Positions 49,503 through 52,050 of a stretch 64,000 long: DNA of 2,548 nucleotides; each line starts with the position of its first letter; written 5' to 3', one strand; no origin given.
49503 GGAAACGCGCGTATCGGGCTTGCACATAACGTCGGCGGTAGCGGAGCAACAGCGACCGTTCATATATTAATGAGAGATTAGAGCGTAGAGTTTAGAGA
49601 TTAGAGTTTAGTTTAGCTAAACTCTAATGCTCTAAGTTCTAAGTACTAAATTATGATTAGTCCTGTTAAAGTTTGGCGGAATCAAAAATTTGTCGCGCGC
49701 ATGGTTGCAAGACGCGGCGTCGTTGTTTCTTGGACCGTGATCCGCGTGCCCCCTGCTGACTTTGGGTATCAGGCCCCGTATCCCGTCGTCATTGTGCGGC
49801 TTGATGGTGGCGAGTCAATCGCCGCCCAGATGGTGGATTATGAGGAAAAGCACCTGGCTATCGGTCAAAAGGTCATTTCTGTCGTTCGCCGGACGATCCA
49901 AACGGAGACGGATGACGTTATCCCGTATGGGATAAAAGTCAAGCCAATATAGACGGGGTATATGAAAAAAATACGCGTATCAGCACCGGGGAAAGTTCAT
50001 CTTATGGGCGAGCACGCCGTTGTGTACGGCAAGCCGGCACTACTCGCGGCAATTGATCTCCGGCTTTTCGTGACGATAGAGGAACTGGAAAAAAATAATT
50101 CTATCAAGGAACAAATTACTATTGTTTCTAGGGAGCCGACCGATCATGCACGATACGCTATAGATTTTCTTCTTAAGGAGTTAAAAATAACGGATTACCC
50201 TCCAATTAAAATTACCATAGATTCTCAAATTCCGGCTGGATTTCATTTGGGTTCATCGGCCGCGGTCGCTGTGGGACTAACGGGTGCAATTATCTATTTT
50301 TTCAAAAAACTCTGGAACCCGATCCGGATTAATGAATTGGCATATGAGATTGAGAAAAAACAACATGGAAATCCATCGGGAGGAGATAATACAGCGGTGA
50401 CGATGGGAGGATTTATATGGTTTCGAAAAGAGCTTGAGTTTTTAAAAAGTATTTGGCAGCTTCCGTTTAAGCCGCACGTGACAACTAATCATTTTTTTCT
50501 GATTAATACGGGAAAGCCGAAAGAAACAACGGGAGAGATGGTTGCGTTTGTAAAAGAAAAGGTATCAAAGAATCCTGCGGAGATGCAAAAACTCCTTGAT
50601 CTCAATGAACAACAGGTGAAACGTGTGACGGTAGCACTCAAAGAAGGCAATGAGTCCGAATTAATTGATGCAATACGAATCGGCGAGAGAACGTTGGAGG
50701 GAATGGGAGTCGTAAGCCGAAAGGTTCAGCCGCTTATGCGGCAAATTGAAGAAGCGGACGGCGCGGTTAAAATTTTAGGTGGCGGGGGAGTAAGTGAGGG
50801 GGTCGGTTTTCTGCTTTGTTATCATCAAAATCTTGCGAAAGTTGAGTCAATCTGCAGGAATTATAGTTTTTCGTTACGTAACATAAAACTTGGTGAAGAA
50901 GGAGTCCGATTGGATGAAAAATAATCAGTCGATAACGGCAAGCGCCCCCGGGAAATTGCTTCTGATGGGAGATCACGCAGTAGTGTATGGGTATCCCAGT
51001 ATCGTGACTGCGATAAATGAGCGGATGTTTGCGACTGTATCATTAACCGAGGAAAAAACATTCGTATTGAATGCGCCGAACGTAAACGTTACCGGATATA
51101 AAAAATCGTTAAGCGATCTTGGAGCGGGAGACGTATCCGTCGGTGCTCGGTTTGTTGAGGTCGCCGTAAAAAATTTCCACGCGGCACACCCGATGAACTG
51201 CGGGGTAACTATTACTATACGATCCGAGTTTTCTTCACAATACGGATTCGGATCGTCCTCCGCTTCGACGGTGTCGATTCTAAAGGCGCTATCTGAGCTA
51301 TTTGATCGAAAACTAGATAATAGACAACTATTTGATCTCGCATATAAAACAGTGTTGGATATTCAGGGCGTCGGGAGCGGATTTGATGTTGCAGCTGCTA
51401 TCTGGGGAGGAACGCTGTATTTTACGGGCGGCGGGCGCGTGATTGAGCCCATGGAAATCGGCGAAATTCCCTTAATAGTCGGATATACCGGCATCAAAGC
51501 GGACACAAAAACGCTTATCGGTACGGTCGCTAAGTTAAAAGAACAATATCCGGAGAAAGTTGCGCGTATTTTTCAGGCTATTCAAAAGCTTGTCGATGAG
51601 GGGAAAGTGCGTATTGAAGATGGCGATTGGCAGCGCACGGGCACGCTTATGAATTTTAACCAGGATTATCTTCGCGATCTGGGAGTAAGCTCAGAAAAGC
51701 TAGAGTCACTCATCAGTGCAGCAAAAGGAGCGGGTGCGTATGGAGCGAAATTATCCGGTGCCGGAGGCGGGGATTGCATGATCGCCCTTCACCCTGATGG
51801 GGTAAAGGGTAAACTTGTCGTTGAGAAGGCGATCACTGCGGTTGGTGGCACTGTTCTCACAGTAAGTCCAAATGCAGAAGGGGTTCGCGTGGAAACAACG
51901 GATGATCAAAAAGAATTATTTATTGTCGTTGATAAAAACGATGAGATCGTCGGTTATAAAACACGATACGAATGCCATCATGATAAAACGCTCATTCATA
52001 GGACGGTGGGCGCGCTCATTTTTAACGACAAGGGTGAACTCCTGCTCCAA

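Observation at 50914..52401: GHMP kinase fused to an IDI-1-like Nudix domain whose catalytic Cys is replaced by Ala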

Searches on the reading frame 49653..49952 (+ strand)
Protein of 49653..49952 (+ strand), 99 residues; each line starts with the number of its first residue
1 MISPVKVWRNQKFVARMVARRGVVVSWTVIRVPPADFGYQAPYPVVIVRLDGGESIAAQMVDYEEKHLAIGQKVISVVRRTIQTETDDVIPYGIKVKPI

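Call 3: search_protein_families(library=pfam, proteins=[window:49653-49952:+], max_evalue=0.01)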
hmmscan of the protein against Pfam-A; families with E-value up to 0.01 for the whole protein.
window:49653-49952:+ (99 aa): 1 family
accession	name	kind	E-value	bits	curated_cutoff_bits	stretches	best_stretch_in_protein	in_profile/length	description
PF01796.24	OB_ChsH2_C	-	2.8e-15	56.4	27.1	1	18-76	4-62/65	ChsH2, C-terminal OB-fold domain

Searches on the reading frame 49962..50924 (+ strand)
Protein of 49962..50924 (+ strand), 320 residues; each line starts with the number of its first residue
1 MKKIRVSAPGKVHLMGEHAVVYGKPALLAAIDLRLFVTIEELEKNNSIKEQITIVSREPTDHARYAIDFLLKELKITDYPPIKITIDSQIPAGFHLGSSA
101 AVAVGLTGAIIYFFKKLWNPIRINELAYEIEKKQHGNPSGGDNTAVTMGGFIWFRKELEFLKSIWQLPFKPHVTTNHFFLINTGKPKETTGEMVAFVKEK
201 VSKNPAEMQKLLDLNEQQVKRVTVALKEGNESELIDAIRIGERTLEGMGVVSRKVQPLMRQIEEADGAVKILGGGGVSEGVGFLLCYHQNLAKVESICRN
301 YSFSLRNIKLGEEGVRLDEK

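Call 3: search_protein_families(library=pfam, proteins=[window:49962-50924:+], max_evalue=0.01)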
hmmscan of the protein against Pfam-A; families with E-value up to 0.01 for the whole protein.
window:49962-50924:+ (320 aa): 3 families
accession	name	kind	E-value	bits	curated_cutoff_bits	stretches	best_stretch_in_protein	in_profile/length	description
PF00288.32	GHMP_kinases_N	-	7.5e-16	58.6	22.3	1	65-150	5-87/87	GHMP kinases N terminal domain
PF10509.15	GalKase_gal_bdg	-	4.6e-05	23.3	23.1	1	6-38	14-46/49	Galactokinase galactose-binding signature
PF06092.17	DUF943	-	0.0057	16.7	25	0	106-229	13-137/151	Enterobacterial putative membrane protein (DUF943)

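Call 4: search_protein_families(library=ncbifam, proteins=[window:49962-50924:+], max_evalue=0.01)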
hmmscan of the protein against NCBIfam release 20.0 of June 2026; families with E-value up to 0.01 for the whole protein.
window:49962-50924:+ (320 aa): 15 families
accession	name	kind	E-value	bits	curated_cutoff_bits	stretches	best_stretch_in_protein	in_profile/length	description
TIGR00549.1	mevalon_kin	equivalog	8.9e-52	176.3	163.05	1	8-276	1-269/276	mevalonate kinase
NF003036.0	PRK03926.1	equivalog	1.1e-37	129.8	403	1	4-318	2-299/302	mevalonate kinase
TIGR01220.1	Pmev_kin_Gr_pos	equivalog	3.1e-15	56.1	165.7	2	4-48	1-47/358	phosphomevalonate kinase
NF040957.1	Arch_PMK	equivalog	4.6e-14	52.7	500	1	6-317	2-315/316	phosphomevalonate kinase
NF002288.1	PRK01212.1-4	equivalog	8.6e-09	34.8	194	1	38-157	30-152/303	homoserine kinase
NF003006.0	PRK03817.1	equivalog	8.8e-09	34.8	443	1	4-148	2-155/352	galactokinase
TIGR00191.1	thrB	equivalog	4e-08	32.5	168.25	1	48-170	47-162/304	homoserine kinase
TIGR01920.1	Shik_kin_archae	equivalog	2.8e-05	23.6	126.85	1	29-133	19-121/266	shikimate kinase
NF049969.1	GlMnHpPKinHddA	equivalog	4.5e-05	23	600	1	82-153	98-170/338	D-glycero-D-manno-heptose 7-phosphate kinase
NF040725.1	panto_kin_Meth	equivalog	5e-05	22.4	380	0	63-152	71-154/286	pantoate kinase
TIGR00131.1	gal_kin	equivalog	6.4e-05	22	226.65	1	3-109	17-138/388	galactokinase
NF003705.0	PRK05322.1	equivalog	0.00034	19.4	385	1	7-149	23-181/388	galactokinase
TIGR02924.1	ICDH_alpha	equivalog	0.0007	18.8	561.35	1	127-230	263-366/473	isocitrate dehydrogenase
NF003472.0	PRK05101.1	equivalog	0.0011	18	499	0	4-107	21-138/382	galactokinase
NF001816.0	PRK00555.1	equivalog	0.0041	16.1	509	0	4-68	3-62/363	galactokinase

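Call 36: search_solved_structures(query=window:49962-50924:+, max_evalue=0.00001)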
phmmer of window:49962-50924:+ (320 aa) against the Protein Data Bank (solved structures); distinct sequences matched with E-value up to 0.00001: 13.
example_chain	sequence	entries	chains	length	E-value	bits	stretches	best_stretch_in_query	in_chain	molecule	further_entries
1kvk_A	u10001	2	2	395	2.2e-19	72.9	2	75-296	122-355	mevalonate kinase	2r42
6mde_A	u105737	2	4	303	4.5e-19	71.9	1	4-156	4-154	Mevalonate kinase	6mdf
4hac_A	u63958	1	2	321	5.4e-19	71.6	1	4-156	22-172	Mevalonate kinase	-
2x7i_A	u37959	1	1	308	3.5e-18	69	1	8-275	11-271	MEVALONATE KINASE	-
2r3v_A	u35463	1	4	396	8.8e-18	67.6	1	78-284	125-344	Mevalonate kinase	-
8teb_A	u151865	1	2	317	1.2e-17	67.2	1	4-161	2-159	Mevalonate kinase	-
1vis_A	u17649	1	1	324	9.4e-16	61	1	6-213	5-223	Mevalonate kinase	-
1kkh_A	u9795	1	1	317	1e-15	60.9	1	6-213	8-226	Mevalonate Kinase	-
8tfo_A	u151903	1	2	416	3.6e-13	52.5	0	2-72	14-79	Mevalonate kinase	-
2hfs_A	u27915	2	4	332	1.9e-12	50.1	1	9-264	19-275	Mevalonate kinase, putative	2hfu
3k17_A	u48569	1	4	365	5.8e-11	45.2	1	2-283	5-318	Lin0012 protein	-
2oi2_A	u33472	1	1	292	6.3e-08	35.3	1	3-162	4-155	Mevalonate kinase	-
3k85_A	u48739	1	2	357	2.3e-06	30.1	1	76-290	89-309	D-glycero-D-manno-heptose 1-phosphate kinase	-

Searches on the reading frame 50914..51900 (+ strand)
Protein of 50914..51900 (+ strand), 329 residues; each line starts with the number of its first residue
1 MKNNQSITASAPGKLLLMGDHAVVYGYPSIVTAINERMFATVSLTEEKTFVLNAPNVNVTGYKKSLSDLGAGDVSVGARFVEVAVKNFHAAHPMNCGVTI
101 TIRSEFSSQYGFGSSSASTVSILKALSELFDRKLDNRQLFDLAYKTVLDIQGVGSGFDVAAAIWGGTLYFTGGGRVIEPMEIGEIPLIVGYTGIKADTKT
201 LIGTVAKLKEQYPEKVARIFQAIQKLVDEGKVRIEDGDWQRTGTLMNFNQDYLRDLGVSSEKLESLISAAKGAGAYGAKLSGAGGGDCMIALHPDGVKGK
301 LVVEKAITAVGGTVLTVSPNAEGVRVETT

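Call 35: search_solved_structures(query=window:50914-51900:+, max_evalue=0.00001)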
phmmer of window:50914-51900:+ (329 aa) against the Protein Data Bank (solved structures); distinct sequences matched with E-value up to 0.00001: 21.
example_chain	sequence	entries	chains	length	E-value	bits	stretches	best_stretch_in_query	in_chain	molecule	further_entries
8teb_A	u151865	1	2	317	3e-43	151.4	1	7-327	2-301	Mevalonate kinase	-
4hac_A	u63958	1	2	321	8e-42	146.7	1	4-326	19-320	Mevalonate kinase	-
6mde_A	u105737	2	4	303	1.4e-41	145.9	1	7-326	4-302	Mevalonate kinase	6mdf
2hfs_A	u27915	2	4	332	1.1e-29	106.9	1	12-296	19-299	Mevalonate kinase, putative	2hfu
1vis_A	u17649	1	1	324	3.6e-26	95.3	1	7-296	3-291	Mevalonate kinase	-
1kkh_A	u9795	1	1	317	4.6e-26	94.9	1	9-296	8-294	Mevalonate Kinase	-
2x7i_A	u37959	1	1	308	1.7e-19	73.4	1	11-311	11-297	MEVALONATE KINASE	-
1kvk_A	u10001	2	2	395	3.7e-19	72.3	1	137-325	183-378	mevalonate kinase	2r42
2r3v_A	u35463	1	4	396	1.4e-18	70.3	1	143-327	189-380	Mevalonate kinase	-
2oi2_A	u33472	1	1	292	2.8e-17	66.1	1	100-294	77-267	Mevalonate kinase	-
8tfo_A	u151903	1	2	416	7.2e-16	61.5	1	145-295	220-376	Mevalonate kinase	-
3k17_A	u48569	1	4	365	3.2e-15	59.3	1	7-171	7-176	Lin0012 protein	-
1pie_A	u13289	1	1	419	1.5e-09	40.7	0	11-163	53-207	Galactokinase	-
1s4e_A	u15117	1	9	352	3.3e-09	39.6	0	228-300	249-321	Galactokinase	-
4usk_A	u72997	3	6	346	6.1e-09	38.7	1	86-295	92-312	PUTATIVE SUGAR KINASE | SUGAR KINASE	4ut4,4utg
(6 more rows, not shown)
